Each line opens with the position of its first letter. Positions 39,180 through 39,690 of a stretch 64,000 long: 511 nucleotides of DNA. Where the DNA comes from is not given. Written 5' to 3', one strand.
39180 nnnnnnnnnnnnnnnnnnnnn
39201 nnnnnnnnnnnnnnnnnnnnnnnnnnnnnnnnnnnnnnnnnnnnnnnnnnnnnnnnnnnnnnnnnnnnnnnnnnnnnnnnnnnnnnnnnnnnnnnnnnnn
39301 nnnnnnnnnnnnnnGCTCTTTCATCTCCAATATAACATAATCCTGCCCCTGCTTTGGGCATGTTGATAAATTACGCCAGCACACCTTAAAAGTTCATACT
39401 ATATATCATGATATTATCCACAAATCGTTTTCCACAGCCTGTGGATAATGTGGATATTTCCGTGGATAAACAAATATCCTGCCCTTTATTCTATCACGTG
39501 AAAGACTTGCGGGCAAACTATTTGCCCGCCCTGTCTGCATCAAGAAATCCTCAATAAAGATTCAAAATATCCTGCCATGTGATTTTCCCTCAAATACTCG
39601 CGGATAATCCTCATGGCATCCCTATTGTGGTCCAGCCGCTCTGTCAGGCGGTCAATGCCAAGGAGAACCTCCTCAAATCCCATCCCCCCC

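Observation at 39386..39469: Five DnaA-box-like 9-mers in 56 bp next to an AT-rich tract, with no dnaA in the window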

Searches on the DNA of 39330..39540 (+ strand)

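Call 64: search_dna_similar(query=window:39330-39540:+, collection=plasmids, mode=distant, max_evalue=0.01, max_rows=10)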
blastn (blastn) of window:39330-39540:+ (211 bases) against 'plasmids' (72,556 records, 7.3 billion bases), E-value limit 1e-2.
No match.

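Call 65: search_dna_similar(query=window:39330-39540:+, collection=phages, mode=distant, max_evalue=0.01, max_rows=10)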
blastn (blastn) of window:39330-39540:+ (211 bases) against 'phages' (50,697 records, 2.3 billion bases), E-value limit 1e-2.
No match.
